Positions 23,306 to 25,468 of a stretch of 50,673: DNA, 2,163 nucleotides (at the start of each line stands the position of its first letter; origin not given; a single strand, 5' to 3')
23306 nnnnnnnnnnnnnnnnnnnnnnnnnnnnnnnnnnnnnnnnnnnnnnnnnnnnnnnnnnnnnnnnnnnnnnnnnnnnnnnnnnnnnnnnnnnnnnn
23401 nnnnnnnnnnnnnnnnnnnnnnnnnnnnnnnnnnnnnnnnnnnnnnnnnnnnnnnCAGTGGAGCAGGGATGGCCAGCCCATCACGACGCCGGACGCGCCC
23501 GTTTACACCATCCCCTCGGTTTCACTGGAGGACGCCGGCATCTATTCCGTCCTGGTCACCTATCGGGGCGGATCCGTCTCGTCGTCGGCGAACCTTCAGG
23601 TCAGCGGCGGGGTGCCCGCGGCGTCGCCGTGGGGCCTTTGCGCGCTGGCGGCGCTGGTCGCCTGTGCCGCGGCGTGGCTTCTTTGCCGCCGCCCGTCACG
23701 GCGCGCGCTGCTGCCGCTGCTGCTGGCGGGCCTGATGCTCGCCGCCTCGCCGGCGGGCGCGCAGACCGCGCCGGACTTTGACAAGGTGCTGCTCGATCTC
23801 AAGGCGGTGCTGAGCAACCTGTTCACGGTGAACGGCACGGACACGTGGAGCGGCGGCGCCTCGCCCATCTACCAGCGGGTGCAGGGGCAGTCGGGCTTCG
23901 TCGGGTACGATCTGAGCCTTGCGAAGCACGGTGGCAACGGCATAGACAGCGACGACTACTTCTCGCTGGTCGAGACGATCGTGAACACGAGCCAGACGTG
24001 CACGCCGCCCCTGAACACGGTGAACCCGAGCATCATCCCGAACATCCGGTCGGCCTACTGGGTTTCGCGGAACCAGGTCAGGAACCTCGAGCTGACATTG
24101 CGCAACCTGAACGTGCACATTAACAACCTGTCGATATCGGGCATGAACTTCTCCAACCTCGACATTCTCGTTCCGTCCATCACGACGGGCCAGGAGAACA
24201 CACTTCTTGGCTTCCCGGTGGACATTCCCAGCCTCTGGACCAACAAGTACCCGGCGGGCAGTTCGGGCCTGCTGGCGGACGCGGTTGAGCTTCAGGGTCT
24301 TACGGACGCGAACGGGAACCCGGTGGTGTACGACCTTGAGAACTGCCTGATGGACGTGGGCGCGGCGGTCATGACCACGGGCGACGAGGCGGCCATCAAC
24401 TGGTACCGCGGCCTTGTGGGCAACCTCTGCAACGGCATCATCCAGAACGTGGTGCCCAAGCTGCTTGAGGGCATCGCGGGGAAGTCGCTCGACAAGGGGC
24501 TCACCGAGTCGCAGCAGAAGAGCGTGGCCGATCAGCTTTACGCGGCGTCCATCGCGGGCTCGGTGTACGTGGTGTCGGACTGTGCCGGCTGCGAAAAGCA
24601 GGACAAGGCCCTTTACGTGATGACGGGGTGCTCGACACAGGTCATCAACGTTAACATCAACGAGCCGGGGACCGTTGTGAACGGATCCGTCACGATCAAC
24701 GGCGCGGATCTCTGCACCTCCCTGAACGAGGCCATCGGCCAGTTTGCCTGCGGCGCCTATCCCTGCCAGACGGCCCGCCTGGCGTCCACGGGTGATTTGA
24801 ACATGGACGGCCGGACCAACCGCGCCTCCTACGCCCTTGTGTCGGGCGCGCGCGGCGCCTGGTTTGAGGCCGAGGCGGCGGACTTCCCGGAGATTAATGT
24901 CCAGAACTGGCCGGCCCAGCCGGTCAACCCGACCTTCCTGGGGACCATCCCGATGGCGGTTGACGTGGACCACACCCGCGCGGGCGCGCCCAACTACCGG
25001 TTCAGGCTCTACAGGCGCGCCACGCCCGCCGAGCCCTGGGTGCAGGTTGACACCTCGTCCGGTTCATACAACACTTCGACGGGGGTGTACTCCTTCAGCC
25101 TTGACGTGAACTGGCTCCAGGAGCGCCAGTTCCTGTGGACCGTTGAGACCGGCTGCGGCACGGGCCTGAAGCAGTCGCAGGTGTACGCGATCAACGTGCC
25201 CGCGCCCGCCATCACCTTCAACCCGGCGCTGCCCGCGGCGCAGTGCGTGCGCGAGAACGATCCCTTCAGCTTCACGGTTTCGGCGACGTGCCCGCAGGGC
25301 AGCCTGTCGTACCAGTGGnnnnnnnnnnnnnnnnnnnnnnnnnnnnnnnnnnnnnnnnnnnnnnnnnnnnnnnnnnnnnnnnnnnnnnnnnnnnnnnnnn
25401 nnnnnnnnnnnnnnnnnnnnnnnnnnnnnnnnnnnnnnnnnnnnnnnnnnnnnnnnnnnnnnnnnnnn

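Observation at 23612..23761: Internal PEP-CTERM-like sorting signal immediately followed by a signal-peptide-like segment inside the 2452-aa ORF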

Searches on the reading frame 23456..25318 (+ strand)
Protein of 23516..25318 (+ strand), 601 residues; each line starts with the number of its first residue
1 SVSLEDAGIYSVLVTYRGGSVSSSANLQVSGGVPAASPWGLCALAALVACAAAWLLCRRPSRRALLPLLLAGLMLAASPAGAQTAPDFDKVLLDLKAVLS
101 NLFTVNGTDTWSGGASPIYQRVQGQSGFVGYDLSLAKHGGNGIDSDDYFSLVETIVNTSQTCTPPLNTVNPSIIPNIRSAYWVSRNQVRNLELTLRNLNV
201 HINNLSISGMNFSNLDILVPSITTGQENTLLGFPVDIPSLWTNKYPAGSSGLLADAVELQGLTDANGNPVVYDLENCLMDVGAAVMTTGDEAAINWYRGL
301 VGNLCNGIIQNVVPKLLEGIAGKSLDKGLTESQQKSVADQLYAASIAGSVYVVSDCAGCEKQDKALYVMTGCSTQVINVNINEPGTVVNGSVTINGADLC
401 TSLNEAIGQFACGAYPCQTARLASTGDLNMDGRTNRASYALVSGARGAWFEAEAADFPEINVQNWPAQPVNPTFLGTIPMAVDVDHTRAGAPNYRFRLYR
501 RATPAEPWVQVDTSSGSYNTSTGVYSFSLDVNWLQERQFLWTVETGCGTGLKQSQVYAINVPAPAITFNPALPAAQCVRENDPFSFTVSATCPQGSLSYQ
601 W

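Call 12: find_homologous_proteins(query=window:23516-25318:+, max_evalue=0.001)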
Query window:23516-25318:+: 8000 candidates shared short words with the query, none scored E <= 0.001.

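Call 27: search_protein_representatives(protein=window:23546-25168:+)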
Query: 541 residues. Proteins with E-value up to 0.001 (for the whole library): 30; up to 1e-10: 21; up to 1e-30: 2. The best 30 are listed.
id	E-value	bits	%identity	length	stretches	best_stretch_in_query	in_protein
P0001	3.3e-207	705.8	61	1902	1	1-541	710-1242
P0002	2.1e-148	511.7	51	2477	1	1-540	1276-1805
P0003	3.3e-29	118.4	37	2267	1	23-496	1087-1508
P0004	6.7e-27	110.8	32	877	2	59-310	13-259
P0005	1.0e-26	110.2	36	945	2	69-309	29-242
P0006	2.1e-25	105.9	34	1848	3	77-310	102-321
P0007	3.9e-23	98.3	37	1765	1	57-472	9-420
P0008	4.8e-23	98.1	34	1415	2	64-311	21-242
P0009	3.0e-20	88.9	39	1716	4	53-183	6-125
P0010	7.2e-20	87.6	31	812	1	127-454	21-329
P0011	5.9e-19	84.6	34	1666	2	76-305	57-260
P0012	8.4e-19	84.1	37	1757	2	58-457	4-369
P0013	1.2e-17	80.3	40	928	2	59-309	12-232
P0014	2.4e-15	72.7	31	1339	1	53-506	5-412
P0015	3.7e-14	68.7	30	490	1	96-449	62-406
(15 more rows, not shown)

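Call 34: find_related_loci(query=A1, collection=genome_contigs, flank=10000)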
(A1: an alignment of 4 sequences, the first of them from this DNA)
Query A1 (571 aa) in genome_contigs; peptide patterns used: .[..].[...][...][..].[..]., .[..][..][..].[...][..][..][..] (x = any residue, [..] = any of these).
129 stretches matched a pattern; 4 encode a relative of the query (tblastn E <= 1e-3); 4 distinct loci.
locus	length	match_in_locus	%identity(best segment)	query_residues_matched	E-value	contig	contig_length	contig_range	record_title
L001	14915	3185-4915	69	2-570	0e+0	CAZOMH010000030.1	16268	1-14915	MAG TPA_asm: uncultured Nitrospirales bacterium isolate SRP089250_co1_98 genome assembly, contig: NODE_6066_length_16268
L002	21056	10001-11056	29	107-520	9e-34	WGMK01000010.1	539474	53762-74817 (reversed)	MAG: Candidatus Hydrogenedens sp. isolate RI_113 c_000000113264, whole genome shotgun sequence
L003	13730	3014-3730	24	161-459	6e-11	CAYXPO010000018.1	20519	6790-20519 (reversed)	MAG TPA_asm: uncultured Nitrospirales bacterium isolate binchicken_co117_52 genome assembly, contig: NODE_4900_length_20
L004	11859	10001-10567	25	256-491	1e-10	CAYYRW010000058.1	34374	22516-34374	MAG TPA_asm: uncultured Nitrospirales bacterium isolate binchicken_co20_17 genome assembly, contig: NODE_2721_length_343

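Call 42: find_related_loci(query=A1, collection=metagenome_contigs, flank=10000)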
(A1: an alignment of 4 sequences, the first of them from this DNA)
Query A1 (571 aa) in metagenome_contigs; peptide patterns used: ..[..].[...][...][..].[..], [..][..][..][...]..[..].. (x = any residue, [..] = any of these).
555 stretches matched a pattern; 5 encode a relative of the query (tblastn E <= 1e-3); 5 distinct loci.
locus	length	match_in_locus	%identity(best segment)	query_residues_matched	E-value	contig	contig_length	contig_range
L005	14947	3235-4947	99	1-571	0e+0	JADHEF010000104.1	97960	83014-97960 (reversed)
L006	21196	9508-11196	58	2-571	0e+0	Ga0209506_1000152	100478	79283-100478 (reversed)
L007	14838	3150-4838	58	2-571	0e+0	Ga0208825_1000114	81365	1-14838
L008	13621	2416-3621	29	107-552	8e-28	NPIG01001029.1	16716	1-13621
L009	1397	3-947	28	205-551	1e-18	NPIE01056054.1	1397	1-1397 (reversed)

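Call 62: search_protein_families(library=pfam, proteins=[L006:13442-14326:-, L006:14354-15334:-, L006:15341-18736:-, L006:19712-20290:-, L001:7198-8481:-, L001:8649-9434:-, L001:9744-10700:-, L001:10719-11699:-, L001:11758-12534:-, L001:12548-13345:-], max_evalue=0.001)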
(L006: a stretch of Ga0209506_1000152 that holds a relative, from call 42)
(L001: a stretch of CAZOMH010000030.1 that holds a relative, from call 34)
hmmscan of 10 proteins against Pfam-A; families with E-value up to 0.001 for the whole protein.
L006:13442-14326:- (294 aa): 0 families

L006:14354-15334:- (326 aa): 7 families
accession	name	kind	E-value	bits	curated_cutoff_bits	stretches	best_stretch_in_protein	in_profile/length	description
PF07726.17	AAA_3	-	5.7e-61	204.6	27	1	42-172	1-131/131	ATPase family associated with various cellular activities (AAA)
PF17863.7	AAA_lid_2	-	5e-17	61.8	22.7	1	241-303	2-64/74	AAA lid domain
PF07728.20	AAA_5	-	7.5e-16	58.8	22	1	43-170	2-139/139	AAA domain (dynein-related subfamily)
PF20030.5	bpMoxR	-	1.8e-11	44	27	1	12-182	3-172/205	MoxR domain in the MoxR-vWA-beta-propeller ternary systems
PF01078.27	Mg_chelatase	-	2.4e-06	27.5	20.3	0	23-65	5-47/207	Magnesium chelatase, subunit ChlI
PF00004.35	AAA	-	0.00023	22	21.2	1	44-155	2-112/131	ATPase family associated with various cellular activities (AAA)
PF00493.29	MCM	-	0.00032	20.3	23.3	1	36-156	53-176/224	MCM P-loop domain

L006:15341-18736:- (1131 aa): 5 families
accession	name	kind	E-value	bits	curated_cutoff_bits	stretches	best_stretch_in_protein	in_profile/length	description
PF19077.6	Big_13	-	1.1e-38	132.3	27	5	648-725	23-102/102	Bacterial Ig-like domain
PF13927.12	Ig_3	-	1.4e-14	54.7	30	2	1011-1077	3-77/78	Immunoglobulin domain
PF13750.12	Big_3_3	-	2.7e-12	47.1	27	0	694-736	12-55/157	Bacterial Ig-like domain (group 3)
PF00801.26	PKD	-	5.5e-05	23.5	23.5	0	590-626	35-74/80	PKD domain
PF07495.19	Y_Y_Y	-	0.00022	21.5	26.6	0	602-635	31-64/65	Y_Y_Y domain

L006:19712-20290:- (192 aa): 0 families

L001:7198-8481:- (427 aa): 2 families
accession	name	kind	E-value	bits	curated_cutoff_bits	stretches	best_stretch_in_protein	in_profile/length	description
PF09861.14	Lar_N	-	4.5e-50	170.1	23.3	1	10-210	1-204/204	Lactate racemase N-terminal domain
PF21113.2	LarA_C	-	2.2e-31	109.3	25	1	277-414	8-147/152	Lactate racemase C-terminal domain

L001:8649-9434:- (261 aa): 6 families
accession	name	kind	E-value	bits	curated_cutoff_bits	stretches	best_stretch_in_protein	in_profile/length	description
PF13561.12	adh_short_C2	-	2.9e-61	207.5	27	1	16-254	1-236/236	Enoyl-(Acyl carrier protein) reductase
PF00106.31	adh_short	-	1.1e-52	178.8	26.6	1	11-201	2-190/195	short chain dehydrogenase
PF08659.16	KR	-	1.9e-09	38.2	22.6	1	11-165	2-154/180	KR domain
PF01370.27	Epimerase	-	2.8e-06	27.4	20.9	1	13-76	2-62/240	NAD dependent epimerase/dehydratase family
PF02882.25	THF_DHG_CYH_C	-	1.8e-05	24.5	27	1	2-45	29-72/160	Tetrahydrofolate dehydrogenase/cyclohydrolase, NAD(P)-binding domain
PF13649.12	Methyltransf_25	-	0.00067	20.7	27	0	19-82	6-73/97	Methyltransferase domain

L001:9744-10700:- (318 aa): 2 families
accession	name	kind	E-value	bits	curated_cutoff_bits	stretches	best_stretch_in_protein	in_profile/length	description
PF00676.26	E1_dh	-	1.9e-84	283.6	22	1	12-309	2-300/300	Dehydrogenase E1 component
PF02775.26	TPP_enzyme_C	-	1.1e-05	25.7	21.9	1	108-232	24-150/151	Thiamine pyrophosphate enzyme, C-terminal TPP binding domain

L001:10719-11699:- (326 aa): 4 families
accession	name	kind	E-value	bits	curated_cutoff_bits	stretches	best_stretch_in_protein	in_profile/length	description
PF02780.25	Transketolase_C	-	2.8e-36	124.6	25.9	1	194-315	1-123/124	Transketolase, C-terminal domain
PF02779.29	Transket_pyr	-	2.4e-32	112.4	27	1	6-179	4-173/174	Transketolase, pyrimidine binding domain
PF22613.1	Transketolase_C_1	-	0.0004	21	27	1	201-234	10-43/113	Transketolase-like TK C-terminal domain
PF17147.9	PFOR_II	-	0.00046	20.9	27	1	204-266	2-64/102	Pyruvate:ferredoxin oxidoreductase core domain II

L001:11758-12534:- (258 aa): 2 families
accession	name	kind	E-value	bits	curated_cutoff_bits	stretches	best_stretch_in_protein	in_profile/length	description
PF13483.12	Lactamase_B_3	-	1.3e-14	54.9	24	1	20-217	2-160/160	Beta-lactamase superfamily domain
PF12706.13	Lactamase_B_2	-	8.5e-10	39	27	1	40-218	5-200/200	Beta-lactamase superfamily domain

L001:12548-13345:- (265 aa): 2 families
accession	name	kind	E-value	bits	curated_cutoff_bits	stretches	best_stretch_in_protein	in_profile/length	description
PF01557.24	FAA_hydrolase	-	3.2e-67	226.8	23.9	1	60-262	2-214/214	Fumarylacetoacetate (FAA) hydrolase C-terminal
PF10370.14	Rv2993c-like_N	-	4.5e-06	27.9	21.3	1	1-46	1-43/50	Rv2993c-like, N-terminal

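Call 78: search_protein_families(library=pfam, proteins=[P0003, P0014, P0008], max_evalue=0.001)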
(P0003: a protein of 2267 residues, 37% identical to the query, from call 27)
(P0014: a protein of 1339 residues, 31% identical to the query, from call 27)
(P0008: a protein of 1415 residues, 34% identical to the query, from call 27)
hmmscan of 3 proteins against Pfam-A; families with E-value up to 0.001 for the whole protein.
P0003 (2267 aa): 8 families
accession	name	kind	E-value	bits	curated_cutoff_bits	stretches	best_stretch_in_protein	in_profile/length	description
PF13927.12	Ig_3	-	5.8e-42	142.5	30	2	2058-2122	6-76/78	Immunoglobulin domain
PF13895.12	Ig_2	-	5e-27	94.4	27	1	2056-2125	2-66/79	Immunoglobulin domain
PF07679.22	I-set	-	1.1e-20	74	23.7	0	2059-2127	6-80/90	Immunoglobulin I-set domain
PF07686.23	V-set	-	3.9e-15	56.4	26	0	1613-1650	75-109/109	Immunoglobulin V-set domain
PF00047.31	ig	-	7.4e-15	55.5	21.8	0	2065-2127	5-75/81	Immunoglobulin domain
PF16706.11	Izumo-Ig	-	2.6e-12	47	26.7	0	1594-1646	31-84/88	Izumo-like Immunoglobulin domain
PF22352.2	K319L-like_PKD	-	3.6e-05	24.1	27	1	1684-1741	28-84/84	K319L-like, PKD domain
PF19081.6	Ig_7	-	0.00094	19.9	27.3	0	2056-2122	4-64/84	Ig-like domain CHU_C associated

P0014 (1339 aa): 12 families
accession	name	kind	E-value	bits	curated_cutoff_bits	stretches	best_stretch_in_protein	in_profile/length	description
PF13927.12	Ig_3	-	7.2e-41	139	30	4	725-794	3-77/78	Immunoglobulin domain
PF07679.22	I-set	-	3.8e-32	110.6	23.7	2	725-804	2-86/90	Immunoglobulin I-set domain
PF13895.12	Ig_2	-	2.5e-25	88.9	27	0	904-983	4-78/79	Immunoglobulin domain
PF07686.23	V-set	-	1.3e-15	57.9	26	0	945-984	69-108/109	Immunoglobulin V-set domain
PF00047.31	ig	-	1.2e-12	48.4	21.8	0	465-523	7-70/81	Immunoglobulin domain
PF07452.17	CHRD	-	2.3e-10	41.8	24.1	1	996-1108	2-117/117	CHRD domain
PF06832.18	BiPBP_C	-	4.4e-09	36.6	26.8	0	919-970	33-80/90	Penicillin-Binding Protein C-terminus Family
PF16706.11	Izumo-Ig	-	3.3e-06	27.4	26.7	0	772-803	47-78/88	Izumo-like Immunoglobulin domain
PF16680.11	Ig_4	-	4.1e-06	27.7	30.1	0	933-978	14-59/71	T-cell surface glycoprotein CD3 delta chain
PF16681.11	Ig_5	-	2.4e-05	25.1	27.3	0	932-970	20-59/82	Ig-like domain on T-cell surface glycoprotein CD3 epsilon chain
PF13573.12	SprB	-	4.4e-05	23.5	28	0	657-671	18-32/37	SprB repeat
PF07550.17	Shr-like_HID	-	0.00031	21.6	22.3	0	895-969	7-68/82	Heme-binding protein Shr-like, Hb-interacting domain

P0008 (1415 aa): 8 families
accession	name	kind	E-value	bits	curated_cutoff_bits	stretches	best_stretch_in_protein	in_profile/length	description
PF13927.12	Ig_3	-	1.1e-40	138.4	30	4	440-511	4-77/78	Immunoglobulin domain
PF13895.12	Ig_2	-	3.5e-29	101.3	27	1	736-788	28-79/79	Immunoglobulin domain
PF07679.22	I-set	-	4.7e-24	84.7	23.7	0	711-783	5-86/90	Immunoglobulin I-set domain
PF07686.23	V-set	-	6.7e-17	62.1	26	0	742-788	62-108/109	Immunoglobulin V-set domain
PF07452.17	CHRD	-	2.5e-12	48.1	24.1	1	969-1081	2-117/117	CHRD domain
PF00047.31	ig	-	1.9e-10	41.3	21.8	0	743-781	41-79/81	Immunoglobulin domain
PF16706.11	Izumo-Ig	-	4.5e-09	36.6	26.7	0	486-513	44-71/88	Izumo-like Immunoglobulin domain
PF06832.18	BiPBP_C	-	0.00013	22.2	26.8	0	547-599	31-81/90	Penicillin-Binding Protein C-terminus Family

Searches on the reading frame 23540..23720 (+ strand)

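Call 6: search_protein_families(library=ncbifam, proteins=[window:23540-23720:+], max_evalue=10)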
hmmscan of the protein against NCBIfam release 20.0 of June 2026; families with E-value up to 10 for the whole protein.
window:23540-23720:+ (60 aa): 3 families
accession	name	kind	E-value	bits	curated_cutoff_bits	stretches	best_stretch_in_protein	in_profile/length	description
NF033207.2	midcut_by_XrtH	subfamily_domain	0.00034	20.7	45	1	21-58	33-70/175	midcut-by-XrtH protein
TIGR04174.1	IPTL_CTERM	subfamily_domain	0.0007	19.8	20.5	1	25-52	1-27/27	IPTL-CTERM sorting domain-containing protein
NF058571.1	GVDTG_CTERM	domain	2.9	8.3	29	1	29-51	20-43/44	GVDTG sorting domain-containing protein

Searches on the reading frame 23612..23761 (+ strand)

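Call 6: search_protein_families(library=ncbifam, proteins=[window:23612-23761:+], max_evalue=10)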
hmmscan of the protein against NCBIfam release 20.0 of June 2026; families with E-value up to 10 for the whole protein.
window:23612-23761:+ (50 aa): 5 families
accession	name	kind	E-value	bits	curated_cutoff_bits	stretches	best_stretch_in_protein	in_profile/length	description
NF033207.2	midcut_by_XrtH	subfamily_domain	0.00074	19.6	45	1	2-46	38-82/175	midcut-by-XrtH protein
TIGR04174.1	IPTL_CTERM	subfamily_domain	0.0021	18.3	20.5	1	5-28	5-27/27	IPTL-CTERM sorting domain-containing protein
TIGR02226.1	two_anch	domain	0.018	15.3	23.05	1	4-31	4-31/82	N-terminal double-transmembrane domain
NF058595.1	invert_tail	domain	0.44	10.9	37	1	6-45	29-66/113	lipo-invert putative C-terminal anchoring domain-containing protein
NF058571.1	GVDTG_CTERM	domain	1.2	9.5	29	1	5-27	20-43/44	GVDTG sorting domain-containing protein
